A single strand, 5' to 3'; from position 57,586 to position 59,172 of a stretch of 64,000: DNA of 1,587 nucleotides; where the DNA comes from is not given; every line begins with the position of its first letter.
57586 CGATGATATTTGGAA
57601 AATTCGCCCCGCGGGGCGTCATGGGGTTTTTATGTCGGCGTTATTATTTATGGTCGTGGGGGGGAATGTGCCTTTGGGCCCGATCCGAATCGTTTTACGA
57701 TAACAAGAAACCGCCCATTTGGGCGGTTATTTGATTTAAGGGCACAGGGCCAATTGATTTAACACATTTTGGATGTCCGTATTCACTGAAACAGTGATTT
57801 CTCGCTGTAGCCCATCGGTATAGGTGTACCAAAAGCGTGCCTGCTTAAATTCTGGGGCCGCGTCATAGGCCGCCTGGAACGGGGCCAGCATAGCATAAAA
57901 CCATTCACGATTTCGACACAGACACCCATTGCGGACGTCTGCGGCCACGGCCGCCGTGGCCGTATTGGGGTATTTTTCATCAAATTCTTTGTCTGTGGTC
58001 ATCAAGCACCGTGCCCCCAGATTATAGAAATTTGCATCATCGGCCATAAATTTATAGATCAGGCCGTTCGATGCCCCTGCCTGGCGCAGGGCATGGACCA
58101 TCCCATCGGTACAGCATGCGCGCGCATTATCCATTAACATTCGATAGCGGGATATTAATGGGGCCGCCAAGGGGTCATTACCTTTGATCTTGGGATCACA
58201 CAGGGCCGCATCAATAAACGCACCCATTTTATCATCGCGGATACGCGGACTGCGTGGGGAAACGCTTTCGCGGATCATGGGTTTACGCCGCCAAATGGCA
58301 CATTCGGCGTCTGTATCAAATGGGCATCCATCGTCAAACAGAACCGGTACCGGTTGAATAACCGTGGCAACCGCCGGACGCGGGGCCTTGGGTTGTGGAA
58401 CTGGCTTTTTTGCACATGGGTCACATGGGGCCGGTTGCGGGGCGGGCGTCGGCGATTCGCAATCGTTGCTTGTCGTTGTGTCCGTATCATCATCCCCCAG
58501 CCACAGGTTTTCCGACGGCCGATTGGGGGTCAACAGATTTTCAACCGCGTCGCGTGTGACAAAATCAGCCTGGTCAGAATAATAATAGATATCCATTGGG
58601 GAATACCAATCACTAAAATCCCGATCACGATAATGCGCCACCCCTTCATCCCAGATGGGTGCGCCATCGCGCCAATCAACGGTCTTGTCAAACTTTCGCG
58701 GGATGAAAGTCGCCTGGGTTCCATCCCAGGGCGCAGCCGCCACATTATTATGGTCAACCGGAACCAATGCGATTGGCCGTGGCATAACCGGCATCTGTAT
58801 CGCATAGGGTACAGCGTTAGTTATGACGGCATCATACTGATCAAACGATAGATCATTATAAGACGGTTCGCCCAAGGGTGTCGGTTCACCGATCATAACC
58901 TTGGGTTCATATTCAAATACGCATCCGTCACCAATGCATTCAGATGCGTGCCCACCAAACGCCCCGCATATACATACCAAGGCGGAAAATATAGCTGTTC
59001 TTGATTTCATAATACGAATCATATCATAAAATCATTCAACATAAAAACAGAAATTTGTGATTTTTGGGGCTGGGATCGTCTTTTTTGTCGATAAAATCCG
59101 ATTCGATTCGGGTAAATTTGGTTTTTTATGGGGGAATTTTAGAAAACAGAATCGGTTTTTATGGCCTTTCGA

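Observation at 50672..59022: Locus of four signal-peptide-bearing, cysteine-rich orphan proteins (1062, 552, 249 and 428 aa)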

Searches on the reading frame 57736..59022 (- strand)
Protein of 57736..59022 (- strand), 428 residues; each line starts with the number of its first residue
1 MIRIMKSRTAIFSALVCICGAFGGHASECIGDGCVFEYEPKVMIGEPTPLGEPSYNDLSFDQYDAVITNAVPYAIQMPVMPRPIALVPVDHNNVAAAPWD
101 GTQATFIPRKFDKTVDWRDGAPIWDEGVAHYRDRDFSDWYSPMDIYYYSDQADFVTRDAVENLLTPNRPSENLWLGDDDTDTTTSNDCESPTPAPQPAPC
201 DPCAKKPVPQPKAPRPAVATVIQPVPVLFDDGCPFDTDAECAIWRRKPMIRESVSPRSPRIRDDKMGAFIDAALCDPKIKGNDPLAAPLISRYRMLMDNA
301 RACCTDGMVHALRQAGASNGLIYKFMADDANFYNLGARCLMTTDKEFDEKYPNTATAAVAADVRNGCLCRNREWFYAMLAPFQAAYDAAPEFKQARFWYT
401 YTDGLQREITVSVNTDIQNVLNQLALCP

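Call 3: search_protein_families(library=pfam, proteins=[window:57736-59022:-], max_evalue=1)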
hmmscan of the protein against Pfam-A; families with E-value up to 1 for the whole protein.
window:57736-59022:- (428 aa): 0 families

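Call 4: search_protein_families(library=ncbifam, proteins=[window:57736-59022:-], max_evalue=1)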
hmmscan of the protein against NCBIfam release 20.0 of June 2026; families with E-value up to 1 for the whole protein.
window:57736-59022:- (428 aa): 0 families

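Call 34: find_homologous_proteins(query=window:57736-59022:-, max_evalue=0.001)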
Query window:57736-59022:- (428 aa): 504 proteins with E <= 0.001 among 4314 candidates; the best 120 are listed.
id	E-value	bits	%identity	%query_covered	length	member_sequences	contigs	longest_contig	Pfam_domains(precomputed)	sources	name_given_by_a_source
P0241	0.0e+0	1015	100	100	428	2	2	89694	-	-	-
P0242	2.3e-186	638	66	100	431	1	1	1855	-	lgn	-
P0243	2.0e-168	579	57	100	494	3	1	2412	-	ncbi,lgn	-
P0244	6.6e-158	544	60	100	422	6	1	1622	-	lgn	-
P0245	4.9e-156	538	59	100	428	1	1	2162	-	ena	-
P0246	4.5e-141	489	53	100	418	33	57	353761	-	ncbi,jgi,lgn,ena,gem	-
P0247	5.9e-141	489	53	100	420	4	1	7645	-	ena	-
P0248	6.8e-135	469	51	100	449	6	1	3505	-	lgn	-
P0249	8.9e-134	465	49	99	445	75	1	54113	-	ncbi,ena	-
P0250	1.2e-133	464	50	99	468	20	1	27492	-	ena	-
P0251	1.5e-133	464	51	100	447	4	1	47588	-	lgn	-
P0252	1.9e-133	464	51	99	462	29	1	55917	-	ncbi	-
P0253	7.1e-133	462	49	100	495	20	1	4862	-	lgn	-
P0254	8.7e-133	462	50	100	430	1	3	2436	-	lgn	-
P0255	1.1e-132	461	50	99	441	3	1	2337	-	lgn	-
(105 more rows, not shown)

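Call 40: search_solved_structures(query=A4, max_evalue=10)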
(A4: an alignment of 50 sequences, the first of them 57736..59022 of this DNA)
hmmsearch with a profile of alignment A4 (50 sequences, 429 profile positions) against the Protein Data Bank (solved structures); distinct sequences matched with E-value up to 10: 5.
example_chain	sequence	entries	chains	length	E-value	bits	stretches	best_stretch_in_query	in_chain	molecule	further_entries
5e2f_A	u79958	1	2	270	0.13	14.4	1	4-115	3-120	Beta-lactamase YbxI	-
6w5f_A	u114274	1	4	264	0.26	13.4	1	12-115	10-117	BSU-2delta mutant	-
6w5e_A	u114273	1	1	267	0.26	13.4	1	12-115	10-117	BSU-2 beta-lactamase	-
6w5o_A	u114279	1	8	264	0.62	12.1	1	73-126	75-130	BAT-2 Beta-lactamase delta mutant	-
6w5g_A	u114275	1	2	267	0.65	12.1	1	73-126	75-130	BAT-2 beta-lactamase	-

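Call 52: predict_structure(alignment_id=A4)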
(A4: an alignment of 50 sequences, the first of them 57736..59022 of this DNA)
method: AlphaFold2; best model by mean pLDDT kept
length: 428 residues; sequences in the alignment: 50
mean_pLDDT: 63.5   pTM: 0.46
mean pLDDT of the five models: 63.5, 62.2, 61.7, 60.4, 58.5
residues with pLDDT >= 90: 105; 70-90: 84; 50-70: 35; < 50: 204
segments of 3 or more residues with pLDDT < 50: 23-28, 30-33, 35-90, 92-128, 130-132, 134-158, 161-196, 204-207, 212-229, 248-256
pLDDT, mean of each block of 10 residues (from residue 1): 60 69 48 46 42 39 34 38 35 43 38 36 41 46 40 45 44 39 37 48 49 44 40 75 62 53 96 96 95 93 89 88 83 81 89 80 91 93 97 96 89 96 92
secondary structure, 60 per line:
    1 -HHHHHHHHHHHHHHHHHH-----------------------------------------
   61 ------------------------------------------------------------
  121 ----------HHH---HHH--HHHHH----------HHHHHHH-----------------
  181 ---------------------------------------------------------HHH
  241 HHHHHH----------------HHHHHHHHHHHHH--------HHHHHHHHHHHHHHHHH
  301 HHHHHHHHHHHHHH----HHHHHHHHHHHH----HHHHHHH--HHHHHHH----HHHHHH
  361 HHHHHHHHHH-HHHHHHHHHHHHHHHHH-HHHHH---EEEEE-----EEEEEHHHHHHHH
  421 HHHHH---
elements in order: H2-19 H142-146 H157-163 H238-246 H263-275 H284-314 H319-330 H335-341 H344-350 H355-370 H372-388 H390-394 E398-402 E408-412 H413-425
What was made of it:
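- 57739..58341 (-): D C-terminal domain (aa 228-428): mostly alpha-helical with a small beta hairpin, Cys-rich. Residues from about aa 260 are predicted with high confidence. It matches no known fold and is the conserved unit of the family. pLDDT is about 80-97 for aa 261-428 (call 52).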

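Call 54: fold_search(model_id=the predicted structure, library=pdb)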
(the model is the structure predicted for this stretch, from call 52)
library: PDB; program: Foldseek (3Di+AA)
matches with E <= 10: 185; with E <= 0.001: 0
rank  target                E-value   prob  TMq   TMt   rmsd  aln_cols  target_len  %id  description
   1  8jrb_A                3.5e-01  0.15  0.12  0.10  11.3       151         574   16  Structure of DNA polymerase 1 from Aquifex pyrophilus (released 2024-05-22)
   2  3lg7_A                7.0e-01  0.13  0.10  0.25  21.6       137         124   12  Crystal structure of HIV epitope-scaffold 4E10_S0_1EZ3A_002_C (released 2010-09-22)
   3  4yvm_A                7.8e-01  0.06  0.09  0.15  19.6       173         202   13  X-ray structure of Helicobacter pylori CagL-K74 (released 2015-05-13)
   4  3zcj_D                9.7e-01  0.06  0.09  0.17  18.7       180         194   11  Crystal structure of Helicobacter pylori T4SS protein CagL in a tetragonal crystal form with a helical RGD-motif (6 Mo (released 2013-10-09)
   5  3lg7_C                1.1e+00  0.10  0.09  0.24  19.7       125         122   14  Crystal structure of HIV epitope-scaffold 4E10_S0_1EZ3A_002_C (released 2010-09-22)
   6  8e12_B                1.3e+00  0.08  0.09  0.19  17.3       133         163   16  Homotrimeric variant of tcTRP9, BGL14 (released 2023-04-12)
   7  8e12_A                1.3e+00  0.07  0.11  0.23  17.3       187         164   16  Homotrimeric variant of tcTRP9, BGL14 (released 2023-04-12)
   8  6wq2_A                1.3e+00  0.06  0.10  0.19  17.5       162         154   17  Cryo-EM of the S. islandicus filamentous virus, SIFV (released 2020-07-29)
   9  2p1a_B                1.3e+00  0.05  0.08  0.16  14.0       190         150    8  Crystal structure of a putative metal-binding protein (bce_2162) from bacillus cereus atcc 10987 at 2.10 A resolution (released 2007-03-20)
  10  3o2r_B                1.5e+00  0.12  0.12  0.29  13.3       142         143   14  Structural flexibility in region involved in dimer formation of nuclease domain of Ribonuclase III (rnc) from Campylob (released 2010-08-04)
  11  8e0m_F                1.5e+00  0.05  0.10  0.18  17.1       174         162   13  Homotrimeric variant of tcTRP9, BGL15 (released 2023-04-12)
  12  6otw_B                1.6e+00  0.05  0.08  0.18  15.2       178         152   11  Crystallographic Structure of (HbII-HbIII)-O2 from Lucina pectinata at pH 5.0 (released 2020-04-01)
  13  8qn8_F                1.6e+00  0.02  0.08  0.14  21.5       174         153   12  Mycobacterium smegmatis RNA polymerase in complex with HelD, SigA and RbpA in State II (released 2024-10-02)
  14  1lmz_MODEL_1_A        1.8e+00  0.08  0.13  0.25  16.0       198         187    9  Solution Structure of 3-Methyladenine DNA Glycosylase I (TAG) (released 2002-08-28)
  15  7bju_A                1.8e+00  0.03  0.08  0.12  20.3       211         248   11  Crystal structure of the ligand-binding domains of the heterodimer EcR/USP bound to the synthetic agonist BYI08346 (released 2021-04-07)
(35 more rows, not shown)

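Call 57: search_protein_representatives(alignment_id=A4)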
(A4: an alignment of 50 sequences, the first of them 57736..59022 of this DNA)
Query: 50 sequences, 429 profile positions. Proteins with E-value up to 0.001 (for the whole library): 122; up to 1e-10: 102; up to 1e-30: 68. The best 122 are listed.
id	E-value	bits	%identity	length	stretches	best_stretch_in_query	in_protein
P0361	8.8e-205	697.0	-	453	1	2-429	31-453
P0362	5.5e-185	631.8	-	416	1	15-429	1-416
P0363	2.4e-163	560.5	-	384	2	166-429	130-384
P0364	7.3e-121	420.5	-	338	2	143-429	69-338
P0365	3.9e-120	418.1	-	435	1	24-429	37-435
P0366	6.3e-119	414.2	-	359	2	179-429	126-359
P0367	4.6e-118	411.3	-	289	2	158-399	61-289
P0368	1.3e-112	393.3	-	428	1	54-429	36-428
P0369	3.2e-109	382.2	-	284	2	215-429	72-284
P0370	4.3e-108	378.5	-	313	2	156-429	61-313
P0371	6.8e-106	371.2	-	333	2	228-429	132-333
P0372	8.2e-102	357.8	-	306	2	155-429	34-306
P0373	8.6e-102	357.7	-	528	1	5-429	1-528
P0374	2.8e-101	356.0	-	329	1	100-429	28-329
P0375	4.6e-100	352.0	-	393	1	5-429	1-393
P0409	8.4e-64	232.5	-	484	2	231-429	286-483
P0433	3.7e-24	101.9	-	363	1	230-426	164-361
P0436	2.7e-21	92.5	-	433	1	230-426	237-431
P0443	1.6e-18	83.3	-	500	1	202-419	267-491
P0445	5.0e-18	81.7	-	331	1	209-419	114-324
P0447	5.8e-18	81.5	-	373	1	163-429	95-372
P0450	2.6e-15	72.8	-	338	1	159-429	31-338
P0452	2.3e-14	69.6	-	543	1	146-429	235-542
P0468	5.4e-09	51.9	-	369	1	274-428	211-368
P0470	7.9e-09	51.4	-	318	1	290-428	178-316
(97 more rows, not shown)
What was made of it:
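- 57739..58341 (-): Profile positions 230-429 are what distant relatives share (call 57).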

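Call 58: search_protein_families(library=pfam, proteins=[P0409, P0433, P0436, P0443, P0452, P0445, P0447, P0450, P0468, P0470], max_evalue=0.01)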
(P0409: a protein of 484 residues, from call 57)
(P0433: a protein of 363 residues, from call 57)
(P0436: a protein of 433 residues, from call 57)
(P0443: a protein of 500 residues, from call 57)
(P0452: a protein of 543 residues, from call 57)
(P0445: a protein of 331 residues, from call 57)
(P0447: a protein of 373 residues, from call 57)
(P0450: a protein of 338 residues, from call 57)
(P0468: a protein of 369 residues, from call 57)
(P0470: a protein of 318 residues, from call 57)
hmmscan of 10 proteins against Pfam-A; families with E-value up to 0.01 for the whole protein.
P0409 (484 aa): 0 families

P0433 (363 aa): 0 families

P0436 (433 aa): 0 families

P0443 (500 aa): 0 families

P0452 (543 aa): 0 families

P0445 (331 aa): 0 families

P0447 (373 aa): 0 families

P0450 (338 aa): 0 families

P0468 (369 aa): 0 families

P0470 (318 aa): 0 families

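Call 59: list_cluster_members(proteins=[P0409, P0433, P0436, P0443, P0452, P0445, P0447, P0450, P0468, P0470])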
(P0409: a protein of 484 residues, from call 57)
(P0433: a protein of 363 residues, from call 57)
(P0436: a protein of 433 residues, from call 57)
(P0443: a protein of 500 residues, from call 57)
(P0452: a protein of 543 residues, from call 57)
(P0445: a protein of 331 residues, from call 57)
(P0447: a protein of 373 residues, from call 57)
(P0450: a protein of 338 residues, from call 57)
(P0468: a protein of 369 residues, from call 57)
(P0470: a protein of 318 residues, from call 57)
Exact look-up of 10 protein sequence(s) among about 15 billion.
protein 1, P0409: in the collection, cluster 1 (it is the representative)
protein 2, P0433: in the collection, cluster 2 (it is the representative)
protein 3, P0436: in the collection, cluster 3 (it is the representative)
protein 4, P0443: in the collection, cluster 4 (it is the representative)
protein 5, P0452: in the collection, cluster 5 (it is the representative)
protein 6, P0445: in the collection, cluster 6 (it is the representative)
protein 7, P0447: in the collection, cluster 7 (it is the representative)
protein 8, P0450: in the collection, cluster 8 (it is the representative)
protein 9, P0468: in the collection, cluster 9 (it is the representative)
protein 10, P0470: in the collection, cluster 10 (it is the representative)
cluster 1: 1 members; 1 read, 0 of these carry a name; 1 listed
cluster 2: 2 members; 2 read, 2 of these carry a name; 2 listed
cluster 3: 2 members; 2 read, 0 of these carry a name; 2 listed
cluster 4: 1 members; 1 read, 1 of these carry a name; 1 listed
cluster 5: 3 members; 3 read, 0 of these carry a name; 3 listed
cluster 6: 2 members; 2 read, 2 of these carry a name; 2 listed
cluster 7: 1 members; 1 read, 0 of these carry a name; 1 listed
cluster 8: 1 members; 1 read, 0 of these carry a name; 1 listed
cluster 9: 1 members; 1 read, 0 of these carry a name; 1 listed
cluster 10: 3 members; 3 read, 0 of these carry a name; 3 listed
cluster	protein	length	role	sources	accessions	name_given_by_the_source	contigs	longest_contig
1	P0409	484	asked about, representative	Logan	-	-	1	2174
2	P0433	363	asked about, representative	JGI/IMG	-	hypothetical protein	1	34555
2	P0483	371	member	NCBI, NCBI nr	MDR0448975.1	MAG: hypothetical protein LBG89_00740 [Rickettsiales bacterium] | hypothetical protein [Rickettsiales bacterium]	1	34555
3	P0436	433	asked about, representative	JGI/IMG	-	-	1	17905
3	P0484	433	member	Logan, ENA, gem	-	-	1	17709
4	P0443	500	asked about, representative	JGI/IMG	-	hypothetical protein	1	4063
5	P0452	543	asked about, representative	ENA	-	-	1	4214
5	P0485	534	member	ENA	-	-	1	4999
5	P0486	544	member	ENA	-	-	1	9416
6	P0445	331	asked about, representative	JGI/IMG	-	hypothetical protein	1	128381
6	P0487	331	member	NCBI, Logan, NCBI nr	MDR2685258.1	MAG: hypothetical protein LBB23_00600 [Rickettsiales bacterium] | hypothetical protein [Rickettsiales bacterium]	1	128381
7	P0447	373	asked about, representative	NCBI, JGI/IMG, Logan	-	-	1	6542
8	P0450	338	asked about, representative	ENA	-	-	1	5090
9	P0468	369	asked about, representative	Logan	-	-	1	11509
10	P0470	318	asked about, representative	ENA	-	-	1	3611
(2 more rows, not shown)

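Call 67: search_protein_families(library=phrogs, proteins=[window:57736-59022:-], max_evalue=0.01)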
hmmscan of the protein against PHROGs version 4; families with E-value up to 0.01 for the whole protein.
window:57736-59022:- (428 aa): 0 families

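Call 71: fold_search(model_id=the predicted structure, library=viral)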
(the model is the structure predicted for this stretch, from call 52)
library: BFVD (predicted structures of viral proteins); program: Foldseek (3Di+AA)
matches with E <= 10: 55; with E <= 0.001: 0
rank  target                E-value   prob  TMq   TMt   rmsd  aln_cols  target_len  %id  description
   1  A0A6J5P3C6            5.0e-02  0.07  0.07  0.05  33.4       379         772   15  Uncharacterized protein [uncultured Caudovirales phage]
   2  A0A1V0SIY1            1.7e-01  0.10  0.08  0.13  28.5       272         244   14  Uncharacterized protein [Klosneuvirus KNV1]
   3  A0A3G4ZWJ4            3.8e-01  0.08  0.11  0.11  39.2       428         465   12  C3H1-type domain-containing protein [Faunusvirus sp.]
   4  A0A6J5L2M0            4.7e-01  0.09  0.11  0.16  32.3       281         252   13  Uncharacterized protein [uncultured Caudovirales phage]
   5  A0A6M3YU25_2          9.5e-01  0.03  0.09  0.05  32.9       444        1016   15  Genome polyprotein [Picornavirales sp.]
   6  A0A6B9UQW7            1.4e+00  0.04  0.10  0.10  44.1       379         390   17  (no name in the UniProt tables at hand)
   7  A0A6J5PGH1            2.0e+00  0.06  0.12  0.10  15.8       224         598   14  Uncharacterized protein [uncultured Caudovirales phage]
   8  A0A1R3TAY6            2.0e+00  0.05  0.10  0.17  24.6       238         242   11  Envelope protein UL20 [Spheniscid alphaherpesvirus 1]
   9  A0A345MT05            2.0e+00  0.02  0.08  0.04  38.8       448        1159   11  Uncharacterized protein [crAssphage sp. isolate ctbg_1]
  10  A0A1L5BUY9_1          2.2e+00  0.02  0.10  0.05  33.1       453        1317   13  Polyprotein [Fusarium langsethiae hypovirus 1]
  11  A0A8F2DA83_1          2.6e+00  0.02  0.08  0.05  37.3       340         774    8  Tape measure protein [Gordonia phage VanLee]
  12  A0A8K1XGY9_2          2.8e+00  0.02  0.08  0.04  31.7       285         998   12  (no name in the UniProt tables at hand)
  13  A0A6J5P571            2.9e+00  0.02  0.09  0.06  26.2       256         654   11  Uncharacterized protein [uncultured Caudovirales phage]
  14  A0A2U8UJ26            2.9e+00  0.01  0.06  0.09  32.7       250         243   13  Helix-turn-helix DNA binding protein [Gordonia phage Jace]
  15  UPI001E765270         3.2e+00  0.06  0.10  0.13  11.3       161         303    7  (no name look-up for this kind of identifier)
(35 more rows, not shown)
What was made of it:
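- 57739..58341 (-): Best Foldseek hits: PDB E = 0.35, BFVD E = 0.05 (calls 54, 71).
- Tried and rejected: Foldseek of the D model against PDB and BFVD found nothing (calls 54, 71).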
